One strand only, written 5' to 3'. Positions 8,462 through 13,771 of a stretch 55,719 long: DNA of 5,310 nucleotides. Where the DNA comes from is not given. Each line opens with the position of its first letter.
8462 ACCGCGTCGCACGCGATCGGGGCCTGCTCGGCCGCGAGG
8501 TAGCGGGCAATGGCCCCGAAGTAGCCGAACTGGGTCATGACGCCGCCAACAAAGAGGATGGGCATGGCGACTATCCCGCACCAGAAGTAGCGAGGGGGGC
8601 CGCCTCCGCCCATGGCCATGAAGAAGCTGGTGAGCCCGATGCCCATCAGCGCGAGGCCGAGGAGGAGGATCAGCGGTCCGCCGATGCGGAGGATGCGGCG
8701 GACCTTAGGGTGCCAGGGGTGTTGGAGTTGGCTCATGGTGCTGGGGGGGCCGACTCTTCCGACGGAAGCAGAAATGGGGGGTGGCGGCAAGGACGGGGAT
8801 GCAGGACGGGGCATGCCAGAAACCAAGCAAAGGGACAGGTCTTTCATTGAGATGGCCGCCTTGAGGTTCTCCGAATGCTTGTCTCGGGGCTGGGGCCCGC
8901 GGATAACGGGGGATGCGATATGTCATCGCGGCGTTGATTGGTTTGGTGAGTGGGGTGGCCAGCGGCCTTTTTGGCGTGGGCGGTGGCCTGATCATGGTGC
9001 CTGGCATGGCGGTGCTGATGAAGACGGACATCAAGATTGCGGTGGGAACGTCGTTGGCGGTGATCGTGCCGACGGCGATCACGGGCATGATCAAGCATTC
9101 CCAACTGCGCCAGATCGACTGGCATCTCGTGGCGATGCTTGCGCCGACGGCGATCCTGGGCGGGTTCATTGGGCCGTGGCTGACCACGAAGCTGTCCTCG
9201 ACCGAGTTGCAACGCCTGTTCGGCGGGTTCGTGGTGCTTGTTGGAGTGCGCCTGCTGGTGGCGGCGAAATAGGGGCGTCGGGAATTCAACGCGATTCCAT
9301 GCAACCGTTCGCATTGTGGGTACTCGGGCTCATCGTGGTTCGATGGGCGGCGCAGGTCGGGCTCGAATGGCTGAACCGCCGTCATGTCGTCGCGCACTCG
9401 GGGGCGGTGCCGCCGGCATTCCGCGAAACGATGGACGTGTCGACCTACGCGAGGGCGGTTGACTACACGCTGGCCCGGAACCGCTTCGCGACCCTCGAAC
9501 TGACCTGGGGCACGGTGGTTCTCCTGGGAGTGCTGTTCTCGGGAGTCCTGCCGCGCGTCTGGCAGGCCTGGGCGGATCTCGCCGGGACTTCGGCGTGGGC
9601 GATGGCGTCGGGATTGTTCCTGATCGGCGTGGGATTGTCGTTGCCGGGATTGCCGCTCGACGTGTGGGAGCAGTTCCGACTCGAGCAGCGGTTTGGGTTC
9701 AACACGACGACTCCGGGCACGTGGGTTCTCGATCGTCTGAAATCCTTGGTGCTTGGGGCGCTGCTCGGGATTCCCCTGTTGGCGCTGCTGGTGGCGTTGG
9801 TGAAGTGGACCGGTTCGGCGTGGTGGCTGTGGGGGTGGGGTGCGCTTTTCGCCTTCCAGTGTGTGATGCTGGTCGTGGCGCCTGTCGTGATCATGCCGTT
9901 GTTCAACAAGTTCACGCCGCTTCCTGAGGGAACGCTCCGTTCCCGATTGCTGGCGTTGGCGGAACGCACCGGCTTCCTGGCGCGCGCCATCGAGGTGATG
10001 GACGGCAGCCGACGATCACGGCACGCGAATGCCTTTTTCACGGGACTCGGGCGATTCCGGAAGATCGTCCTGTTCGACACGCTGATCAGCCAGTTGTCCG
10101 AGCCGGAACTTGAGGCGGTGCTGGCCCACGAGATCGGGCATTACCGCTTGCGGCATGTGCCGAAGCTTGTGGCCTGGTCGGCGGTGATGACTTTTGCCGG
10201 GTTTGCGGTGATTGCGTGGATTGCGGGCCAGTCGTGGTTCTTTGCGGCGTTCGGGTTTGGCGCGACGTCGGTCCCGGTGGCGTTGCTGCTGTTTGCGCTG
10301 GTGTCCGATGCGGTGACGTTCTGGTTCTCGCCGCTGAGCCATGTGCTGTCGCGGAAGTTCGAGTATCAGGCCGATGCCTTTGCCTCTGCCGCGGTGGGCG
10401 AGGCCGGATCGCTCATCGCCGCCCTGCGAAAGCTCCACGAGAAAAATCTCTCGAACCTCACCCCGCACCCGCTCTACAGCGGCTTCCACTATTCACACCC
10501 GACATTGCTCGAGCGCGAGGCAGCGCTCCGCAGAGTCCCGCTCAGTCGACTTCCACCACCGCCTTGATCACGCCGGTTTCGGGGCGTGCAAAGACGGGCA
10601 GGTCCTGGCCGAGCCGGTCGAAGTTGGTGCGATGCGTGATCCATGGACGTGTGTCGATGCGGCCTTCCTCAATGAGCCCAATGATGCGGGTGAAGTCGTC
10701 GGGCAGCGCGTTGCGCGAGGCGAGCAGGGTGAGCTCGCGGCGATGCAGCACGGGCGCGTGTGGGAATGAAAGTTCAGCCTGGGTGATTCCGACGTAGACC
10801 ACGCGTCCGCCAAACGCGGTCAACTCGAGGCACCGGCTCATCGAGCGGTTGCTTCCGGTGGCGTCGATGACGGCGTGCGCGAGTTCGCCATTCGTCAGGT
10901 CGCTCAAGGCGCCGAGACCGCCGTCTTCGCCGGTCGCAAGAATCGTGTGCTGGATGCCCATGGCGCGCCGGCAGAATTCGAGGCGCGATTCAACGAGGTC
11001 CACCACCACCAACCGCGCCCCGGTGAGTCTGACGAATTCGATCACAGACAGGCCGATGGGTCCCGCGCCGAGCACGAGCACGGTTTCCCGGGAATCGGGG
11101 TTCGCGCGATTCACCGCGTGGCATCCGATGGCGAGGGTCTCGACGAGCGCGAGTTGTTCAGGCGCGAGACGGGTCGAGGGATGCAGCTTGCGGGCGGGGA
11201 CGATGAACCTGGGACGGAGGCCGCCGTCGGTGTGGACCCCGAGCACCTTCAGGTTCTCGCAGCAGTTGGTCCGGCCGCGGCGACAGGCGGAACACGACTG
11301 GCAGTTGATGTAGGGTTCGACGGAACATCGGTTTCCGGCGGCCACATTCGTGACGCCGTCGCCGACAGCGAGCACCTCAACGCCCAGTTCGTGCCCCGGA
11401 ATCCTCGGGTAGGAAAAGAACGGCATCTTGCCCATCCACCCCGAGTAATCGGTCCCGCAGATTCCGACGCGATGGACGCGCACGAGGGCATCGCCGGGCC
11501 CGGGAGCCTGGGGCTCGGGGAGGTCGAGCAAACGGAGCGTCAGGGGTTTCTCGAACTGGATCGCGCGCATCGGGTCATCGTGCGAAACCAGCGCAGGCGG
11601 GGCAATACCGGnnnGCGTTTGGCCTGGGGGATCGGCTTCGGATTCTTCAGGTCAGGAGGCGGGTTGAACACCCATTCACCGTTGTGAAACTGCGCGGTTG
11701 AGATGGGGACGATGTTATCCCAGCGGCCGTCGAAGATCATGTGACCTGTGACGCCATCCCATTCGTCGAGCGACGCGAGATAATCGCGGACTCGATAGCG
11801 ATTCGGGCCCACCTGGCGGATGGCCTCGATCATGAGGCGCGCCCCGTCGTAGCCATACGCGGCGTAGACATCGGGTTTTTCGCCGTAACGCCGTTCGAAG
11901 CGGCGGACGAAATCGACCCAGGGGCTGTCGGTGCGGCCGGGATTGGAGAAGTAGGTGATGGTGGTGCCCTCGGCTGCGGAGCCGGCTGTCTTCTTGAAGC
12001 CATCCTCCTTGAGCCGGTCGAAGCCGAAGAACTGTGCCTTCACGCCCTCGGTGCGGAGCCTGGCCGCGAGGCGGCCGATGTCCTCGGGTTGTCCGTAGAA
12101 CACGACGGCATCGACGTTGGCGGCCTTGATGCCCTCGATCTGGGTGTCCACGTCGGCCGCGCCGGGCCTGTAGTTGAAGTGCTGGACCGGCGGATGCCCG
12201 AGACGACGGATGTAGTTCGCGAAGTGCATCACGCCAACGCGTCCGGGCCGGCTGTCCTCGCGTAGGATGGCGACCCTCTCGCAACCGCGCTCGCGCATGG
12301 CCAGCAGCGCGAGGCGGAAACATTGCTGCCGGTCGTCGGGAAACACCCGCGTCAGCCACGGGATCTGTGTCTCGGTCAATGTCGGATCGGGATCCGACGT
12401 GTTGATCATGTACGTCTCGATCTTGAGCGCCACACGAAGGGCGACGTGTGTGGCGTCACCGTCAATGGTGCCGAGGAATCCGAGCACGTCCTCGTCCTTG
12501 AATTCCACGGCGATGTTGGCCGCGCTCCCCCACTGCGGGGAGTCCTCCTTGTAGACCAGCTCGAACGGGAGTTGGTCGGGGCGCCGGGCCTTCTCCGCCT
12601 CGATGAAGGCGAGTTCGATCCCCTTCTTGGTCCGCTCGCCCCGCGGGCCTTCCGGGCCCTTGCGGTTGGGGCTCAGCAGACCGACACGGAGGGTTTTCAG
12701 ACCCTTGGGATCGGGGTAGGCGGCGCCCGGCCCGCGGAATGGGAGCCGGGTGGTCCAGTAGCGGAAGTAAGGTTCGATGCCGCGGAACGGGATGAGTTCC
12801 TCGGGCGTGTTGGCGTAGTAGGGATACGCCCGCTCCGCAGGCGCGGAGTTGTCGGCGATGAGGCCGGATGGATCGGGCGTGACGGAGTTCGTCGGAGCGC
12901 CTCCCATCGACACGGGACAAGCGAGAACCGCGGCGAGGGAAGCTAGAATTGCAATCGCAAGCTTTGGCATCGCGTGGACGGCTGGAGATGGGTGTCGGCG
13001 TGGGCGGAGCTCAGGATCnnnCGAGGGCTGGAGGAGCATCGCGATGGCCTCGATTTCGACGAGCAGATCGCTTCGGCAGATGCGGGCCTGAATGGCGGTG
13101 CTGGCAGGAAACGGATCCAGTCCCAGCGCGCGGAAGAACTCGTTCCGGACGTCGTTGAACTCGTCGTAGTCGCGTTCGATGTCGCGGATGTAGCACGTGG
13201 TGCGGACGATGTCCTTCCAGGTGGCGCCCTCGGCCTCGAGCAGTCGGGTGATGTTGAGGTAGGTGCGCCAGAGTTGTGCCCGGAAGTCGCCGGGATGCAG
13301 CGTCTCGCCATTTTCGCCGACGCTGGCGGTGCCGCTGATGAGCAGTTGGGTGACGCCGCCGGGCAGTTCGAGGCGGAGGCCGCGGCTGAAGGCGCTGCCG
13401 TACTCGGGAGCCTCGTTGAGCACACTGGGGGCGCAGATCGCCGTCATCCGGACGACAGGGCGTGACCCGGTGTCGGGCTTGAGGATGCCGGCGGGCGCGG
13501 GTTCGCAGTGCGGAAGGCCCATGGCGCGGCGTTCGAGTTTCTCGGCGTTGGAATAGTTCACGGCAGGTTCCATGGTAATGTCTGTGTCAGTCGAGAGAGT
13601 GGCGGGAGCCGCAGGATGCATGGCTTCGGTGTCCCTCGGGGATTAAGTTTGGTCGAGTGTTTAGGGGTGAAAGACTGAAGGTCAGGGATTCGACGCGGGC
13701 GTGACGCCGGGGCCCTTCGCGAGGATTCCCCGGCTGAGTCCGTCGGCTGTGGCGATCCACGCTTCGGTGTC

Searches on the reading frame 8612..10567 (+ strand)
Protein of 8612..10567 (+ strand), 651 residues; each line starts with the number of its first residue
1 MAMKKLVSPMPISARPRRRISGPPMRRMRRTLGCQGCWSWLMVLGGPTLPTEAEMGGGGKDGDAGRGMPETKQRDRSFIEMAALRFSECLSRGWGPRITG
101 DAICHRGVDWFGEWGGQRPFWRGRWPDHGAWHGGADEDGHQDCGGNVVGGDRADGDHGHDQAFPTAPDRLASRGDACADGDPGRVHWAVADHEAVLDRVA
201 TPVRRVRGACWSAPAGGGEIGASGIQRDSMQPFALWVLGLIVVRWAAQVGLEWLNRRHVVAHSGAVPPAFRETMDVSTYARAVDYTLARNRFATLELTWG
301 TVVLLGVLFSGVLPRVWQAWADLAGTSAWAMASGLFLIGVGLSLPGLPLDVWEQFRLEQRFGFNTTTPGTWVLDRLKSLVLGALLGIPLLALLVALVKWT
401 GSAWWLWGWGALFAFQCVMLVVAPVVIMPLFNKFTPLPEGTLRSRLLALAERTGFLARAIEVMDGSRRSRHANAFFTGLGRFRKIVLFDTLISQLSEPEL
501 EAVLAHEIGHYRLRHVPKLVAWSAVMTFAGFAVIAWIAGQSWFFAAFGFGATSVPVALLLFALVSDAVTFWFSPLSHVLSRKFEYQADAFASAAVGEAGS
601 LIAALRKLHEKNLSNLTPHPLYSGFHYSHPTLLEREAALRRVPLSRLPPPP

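Call 16: search_protein_families(library=pfam, proteins=[window:8612-10567:+], max_evalue=0.001)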
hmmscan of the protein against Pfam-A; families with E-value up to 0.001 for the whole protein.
window:8612-10567:+ (651 aa): 2 families
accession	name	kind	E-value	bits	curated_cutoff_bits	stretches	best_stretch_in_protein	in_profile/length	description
PF16491.10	Peptidase_M48_N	-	1e-51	175.8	27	1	256-433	2-179/179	CAAX prenyl protease N-terminal, five membrane helices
PF01435.24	Peptidase_M48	-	4.8e-34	118.2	20.3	1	437-641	2-184/186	Peptidase family M48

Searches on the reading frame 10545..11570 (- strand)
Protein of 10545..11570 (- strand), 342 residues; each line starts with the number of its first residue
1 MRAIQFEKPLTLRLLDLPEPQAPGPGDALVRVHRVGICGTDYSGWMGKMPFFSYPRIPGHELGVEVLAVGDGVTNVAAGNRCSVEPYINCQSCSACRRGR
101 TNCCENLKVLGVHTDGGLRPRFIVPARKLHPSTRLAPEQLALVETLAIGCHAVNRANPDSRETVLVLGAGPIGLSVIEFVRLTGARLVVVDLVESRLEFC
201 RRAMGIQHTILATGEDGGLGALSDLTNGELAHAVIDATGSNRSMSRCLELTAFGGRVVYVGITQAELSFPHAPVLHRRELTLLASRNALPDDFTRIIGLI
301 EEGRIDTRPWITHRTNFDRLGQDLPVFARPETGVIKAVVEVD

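Call 16: search_protein_families(library=pfam, proteins=[window:10545-11570:-], max_evalue=0.001)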
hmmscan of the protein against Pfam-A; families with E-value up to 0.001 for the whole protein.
window:10545-11570:- (342 aa): 4 families
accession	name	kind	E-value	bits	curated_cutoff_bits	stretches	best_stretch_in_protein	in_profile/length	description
PF08240.17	ADH_N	-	9.6e-24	84.1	23.5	1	24-131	1-101/104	Alcohol dehydrogenase GroES-like domain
PF00107.32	ADH_zinc_N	-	5.9e-22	78.4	31.8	1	171-301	1-128/129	Zinc-binding dehydrogenase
PF16912.11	Glu_dehyd_C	-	1.4e-05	25.1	34.9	1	157-320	27-194/211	Glucose dehydrogenase C-terminus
PF13602.12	ADH_zinc_N_2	-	0.00017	23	27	1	224-308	17-106/134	Zinc-binding dehydrogenase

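Call 17: search_protein_families(library=ncbifam, proteins=[window:10545-11570:-], max_evalue=0.001)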
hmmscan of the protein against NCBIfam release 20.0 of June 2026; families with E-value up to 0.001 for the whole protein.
window:10545-11570:- (342 aa): 20 families
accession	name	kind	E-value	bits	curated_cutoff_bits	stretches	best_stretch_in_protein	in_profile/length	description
NF007489.0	PRK10083.1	equivalog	4.4e-55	187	376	1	1-336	1-332/339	Zn-dependent oxidoreductase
TIGR00692.1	tdh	equivalog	7.8e-44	150.1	458.35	1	14-324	13-325/340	L-threonine 3-dehydrogenase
NF041097.1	keto_inos_dh_IolM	equivalog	1.5e-43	148.9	450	1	10-323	38-373/389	scyllo-inosose 3-dehydrogenase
NF003808.0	PRK05396.1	equivalog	2.2e-43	148.4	380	1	10-332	11-333/341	L-threonine 3-dehydrogenase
NF007375.0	PRK09880.1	equivalog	2.2e-32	112.2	469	1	27-324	29-327/344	L-idonate 5-dehydrogenase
TIGR03451.1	mycoS_dep_FDH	equivalog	1.8e-30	106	512.9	2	150-324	166-343/358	S-(hydroxymethyl)mycothiol dehydrogenase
NF010344.0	PRK13771.1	subfamily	5.1e-29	101.3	349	1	11-326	12-319/334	putative alcohol dehydrogenase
NF007642.0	PRK10309.1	equivalog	2.6e-28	99.3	550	1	1-324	1-330/347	galactitol-1-phosphate 5-dehydrogenase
TIGR03989.1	Rxyl_3153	subfamily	1.9e-26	93.2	440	2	21-106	22-107/370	NDMA-dependent alcohol dehydrogenase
TIGR01202.1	bchC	equivalog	3.1e-22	79.1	291.25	1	7-318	8-287/308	chlorophyll synthesis pathway protein BchC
TIGR03201.1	dearomat_had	equivalog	9.4e-22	77.6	338.65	1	22-314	20-324/349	6-hydroxycyclohex-1-ene-1-carbonyl-CoA dehydrogenase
TIGR02818.1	adh_III_F_hyde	equivalog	3.4e-21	75.7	543.95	2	4-108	8-109/368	S-(hydroxymethyl)glutathione dehydrogenase/class III alcohol dehydrogenase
NF041172.1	AcrlCoa_red_Thmprot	equivalog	1.6e-20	73.3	500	1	12-324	13-318/334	acryloyl-CoA reductase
TIGR03366.1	HpnZ_proposed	hypoth_equivalog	1.7e-19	70.2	328.1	1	24-297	4-290/315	putative phosphonate catabolism associated alcohol dehydrogenase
NF006940.0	PRK09422.1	equivalog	7.6e-19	67.9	344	1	24-268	23-267/338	alcohol dehydrogenase AdhP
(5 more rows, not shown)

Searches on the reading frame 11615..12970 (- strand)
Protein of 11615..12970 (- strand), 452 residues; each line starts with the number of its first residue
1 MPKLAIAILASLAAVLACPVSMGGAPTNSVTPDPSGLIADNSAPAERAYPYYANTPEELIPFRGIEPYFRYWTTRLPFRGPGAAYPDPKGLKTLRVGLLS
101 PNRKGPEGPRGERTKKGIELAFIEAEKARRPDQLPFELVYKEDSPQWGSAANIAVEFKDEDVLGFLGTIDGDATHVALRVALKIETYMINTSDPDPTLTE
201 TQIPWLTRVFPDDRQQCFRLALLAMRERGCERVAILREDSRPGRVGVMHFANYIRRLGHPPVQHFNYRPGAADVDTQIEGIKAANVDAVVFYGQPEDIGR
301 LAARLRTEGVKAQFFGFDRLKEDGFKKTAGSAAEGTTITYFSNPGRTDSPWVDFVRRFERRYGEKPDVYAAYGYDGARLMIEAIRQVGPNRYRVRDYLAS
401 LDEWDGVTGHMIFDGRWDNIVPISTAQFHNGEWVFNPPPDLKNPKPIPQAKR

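Call 16: search_protein_families(library=pfam, proteins=[window:11615-12970:-], max_evalue=0.001)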
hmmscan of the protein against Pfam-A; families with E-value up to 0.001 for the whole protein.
window:11615-12970:- (452 aa): 2 families
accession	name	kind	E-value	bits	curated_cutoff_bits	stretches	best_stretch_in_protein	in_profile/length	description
PF13458.12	Peripla_BP_6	-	2.3e-36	126.6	31.7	1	93-415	1-324/343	Periplasmic binding protein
PF01094.35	ANF_receptor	-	2.1e-07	30.8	25.4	1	147-415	36-336/353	Receptor family ligand binding region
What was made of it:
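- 11612..12970 (-): Gene F: exported LivK-type (Peripla_BP_6) solute-binding protein (452 aa) with no transporter genes nearby. Pfam Peripla_BP_6 2e-36 (call 16).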

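Call 17: search_protein_families(library=ncbifam, proteins=[window:11615-12970:-], max_evalue=0.001)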
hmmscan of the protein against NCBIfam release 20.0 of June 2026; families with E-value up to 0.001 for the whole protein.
window:11615-12970:- (452 aa): 1 family
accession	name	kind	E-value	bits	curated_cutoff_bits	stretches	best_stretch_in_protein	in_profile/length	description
NF011933.0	PRK15404.1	subfamily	4.9e-11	42.3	477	1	93-418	26-349/370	high-affinity branched-chain amino acid ABC transporter substrate-binding protein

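Call 28: search_solved_structures(query=window:11615-12970:-, max_evalue=0.001)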
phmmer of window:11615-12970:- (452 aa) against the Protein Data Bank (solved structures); distinct sequences matched with E-value up to 0.001: 19.
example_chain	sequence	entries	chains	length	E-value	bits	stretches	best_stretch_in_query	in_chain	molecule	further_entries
4mlc_A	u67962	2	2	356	1e-22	83.9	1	116-423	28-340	Extracellular ligand-binding receptor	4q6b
3td9_A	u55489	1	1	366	2.4e-18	69.4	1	110-435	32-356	Branched chain amino acid ABC transporter, periplasmic amino acid-binding protein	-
4gnr_A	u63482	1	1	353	4.9e-16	61.8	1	92-430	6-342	ABC transporter substrate-binding protein-branched chain amino acid transport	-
3hut_A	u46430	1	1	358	4.9e-15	58.5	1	135-418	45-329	putative branched-chain amino acid ABC transporter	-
4q6w_A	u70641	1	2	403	2.1e-12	49.8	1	88-408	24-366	Putative leu/ile/val-binding protein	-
4mpt_A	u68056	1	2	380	4e-12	48.9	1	92-408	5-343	Putative leu/ile/val-binding protein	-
4n0q_A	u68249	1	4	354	1.9e-09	40.1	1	94-343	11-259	Leu/Ile/Val-binding protein homolog 3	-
3lop_A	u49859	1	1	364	2.4e-09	39.7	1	215-409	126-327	Substrate binding periplasmic protein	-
4ey3_A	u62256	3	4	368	2.1e-08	36.7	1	93-391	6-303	Twin-arginine translocation pathway signal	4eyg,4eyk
1z15_A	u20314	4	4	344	6.9e-08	35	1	105-357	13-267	Leu/Ile/Val-binding protein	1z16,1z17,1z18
2liv_A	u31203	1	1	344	1.4e-07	33.9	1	105-357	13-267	LEUCINE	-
3ip5_A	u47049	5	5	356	1.7e-07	33.6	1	104-418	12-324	ABC transporter, substrate binding protein (Amino acid)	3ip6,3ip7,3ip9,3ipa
3ipc_A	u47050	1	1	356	2.3e-07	33.2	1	104-418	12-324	ABC transporter, substrate binding protein (Amino acid)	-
8z0g_A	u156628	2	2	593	1.4e-06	30.7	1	153-345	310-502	Leu/Ile/Val-binding protein,Leu/Ile/Val-binding protein,mNeonGreen | NeIle,Leu/Ile/Val-binding protein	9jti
1usg_A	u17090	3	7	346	1.6e-06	30.4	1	153-341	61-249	LEUCINE-SPECIFIC BINDING PROTEIN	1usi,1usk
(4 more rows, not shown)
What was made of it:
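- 11612..12970 (-): PDB 4mlc/4q6b 1e-22 (call 28).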

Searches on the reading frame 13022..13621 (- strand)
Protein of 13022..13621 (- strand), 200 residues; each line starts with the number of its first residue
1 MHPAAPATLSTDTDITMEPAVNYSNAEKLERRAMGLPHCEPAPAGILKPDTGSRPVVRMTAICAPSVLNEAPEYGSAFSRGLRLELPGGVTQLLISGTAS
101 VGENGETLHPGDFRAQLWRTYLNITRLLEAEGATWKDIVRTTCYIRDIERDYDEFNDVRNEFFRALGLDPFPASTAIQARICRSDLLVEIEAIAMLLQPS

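Call 16: search_protein_families(library=pfam, proteins=[window:13022-13621:-], max_evalue=0.001)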
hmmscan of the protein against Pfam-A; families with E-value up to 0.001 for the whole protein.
window:13022-13621:- (200 aa): 1 family
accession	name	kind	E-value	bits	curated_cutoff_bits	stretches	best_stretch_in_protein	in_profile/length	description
PF01042.26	Ribonuc_L-PSP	-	3.4e-19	69.5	27.3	1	92-195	20-120/121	Endoribonuclease L-PSP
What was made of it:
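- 13019..13621 (-): Gene E: Rid/YjgF-family protein (200 aa) with a conserved extension of about 90 aa at the N-terminus and no signal peptide, so presumably cytoplasmic. The RidA 'PAR' arginine reads 'PAS'. Pfam Ribonuc_L-PSP 3e-19 (call 16).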

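Call 17: search_protein_families(library=ncbifam, proteins=[window:13022-13621:-], max_evalue=0.001)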
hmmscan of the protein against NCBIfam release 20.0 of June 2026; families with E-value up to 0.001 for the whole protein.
window:13022-13621:- (200 aa): 4 families
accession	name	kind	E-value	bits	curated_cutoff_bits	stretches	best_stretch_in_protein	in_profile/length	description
TIGR00004.1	TIGR00004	subfamily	9.7e-14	51.6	106.25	1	92-195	25-124/125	Rid family detoxifying hydrolase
TIGR03610.1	RutC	equivalog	5.9e-10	39.3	169.1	1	93-195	28-125/127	pyrimidine utilization protein C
TIGR04444.1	chori_FkbO_Hyg5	subfamily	1.4e-09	37.6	325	1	77-193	192-310/311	FkbO/Hyg5 family chorismatase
NF008490.0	PRK11401.1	equivalog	7.3e-06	25.9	222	1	110-195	43-126/129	enamine/imine deaminase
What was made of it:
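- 13019..13621 (-): NCBIfam hits all below cut-off (call 17).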

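Call 29: search_solved_structures(query=window:13022-13621:-, max_evalue=0.001, show_alignments=1)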
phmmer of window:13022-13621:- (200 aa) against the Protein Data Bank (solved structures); distinct sequences matched with E-value up to 0.001: 46.
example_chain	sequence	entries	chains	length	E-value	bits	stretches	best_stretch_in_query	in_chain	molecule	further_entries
2dyy_A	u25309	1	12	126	3.8e-09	39.7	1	93-194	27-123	UPF0076 protein PH0854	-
3vcz_A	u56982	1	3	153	4.2e-09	39.6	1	94-195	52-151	Endoribonuclease L-PSP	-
2csl_A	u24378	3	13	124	7.3e-09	38.8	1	93-195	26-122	protein translation initiation inhibitor | translation initiation inhibitor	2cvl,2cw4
1j7h_A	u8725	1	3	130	2.8e-08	36.9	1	96-195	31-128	HYPOTHETICAL PROTEIN HI0719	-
1qd9_A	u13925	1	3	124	3.4e-08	36.6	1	96-196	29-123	PURINE REGULATORY PROTEIN YABJ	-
5y6u_A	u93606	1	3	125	3.5e-08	36.6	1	96-196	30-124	YabJ protein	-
8v8r_A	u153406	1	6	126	5e-08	36.1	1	103-197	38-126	Enamine/imine deaminase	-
2cwj_A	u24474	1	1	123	5.3e-08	36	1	93-193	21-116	putative endonuclease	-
7cd2_A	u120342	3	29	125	8.6e-08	35.3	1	96-196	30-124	YabJ protein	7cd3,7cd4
1qu9_A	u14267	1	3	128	1.4e-07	34.6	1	94-195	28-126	YJGF PROTEIN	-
3l7q_A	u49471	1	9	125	3.9e-07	33.2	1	104-196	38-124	Putative translation initiation inhibitor, aldR regulator-like protein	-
1xrg_A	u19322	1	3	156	4.4e-07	33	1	95-195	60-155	Putative translation initiation inhibitor, yjgF family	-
6tcd_A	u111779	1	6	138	8.7e-07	32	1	94-196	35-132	Ribonuclease UK114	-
7zs6_AAA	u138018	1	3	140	9.1e-07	32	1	93-195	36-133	Reactive intermediate deaminase A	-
9bk1_A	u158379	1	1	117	9.9e-07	31.8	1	101-196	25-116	L-PSP family protein PSPTO_0102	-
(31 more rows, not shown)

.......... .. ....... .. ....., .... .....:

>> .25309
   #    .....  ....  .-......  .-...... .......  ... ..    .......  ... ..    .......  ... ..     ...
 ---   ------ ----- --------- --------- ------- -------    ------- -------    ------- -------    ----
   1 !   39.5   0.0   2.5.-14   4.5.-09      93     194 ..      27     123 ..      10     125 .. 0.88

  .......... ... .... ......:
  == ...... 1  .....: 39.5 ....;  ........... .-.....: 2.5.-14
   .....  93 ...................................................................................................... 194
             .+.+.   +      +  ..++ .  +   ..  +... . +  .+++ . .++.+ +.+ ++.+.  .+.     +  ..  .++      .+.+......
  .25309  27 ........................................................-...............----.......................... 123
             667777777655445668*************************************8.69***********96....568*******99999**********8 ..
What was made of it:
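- A LivK-type binding protein and a Rid-family gene sit in the module (calls 16, 28, 29).
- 13019..13621 (-): PDB alignment in call 29.
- On RidA (2-iminoacid deaminase) for gene E: E reads 'PAST' where PH0854 has 'PARV' (call 29).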
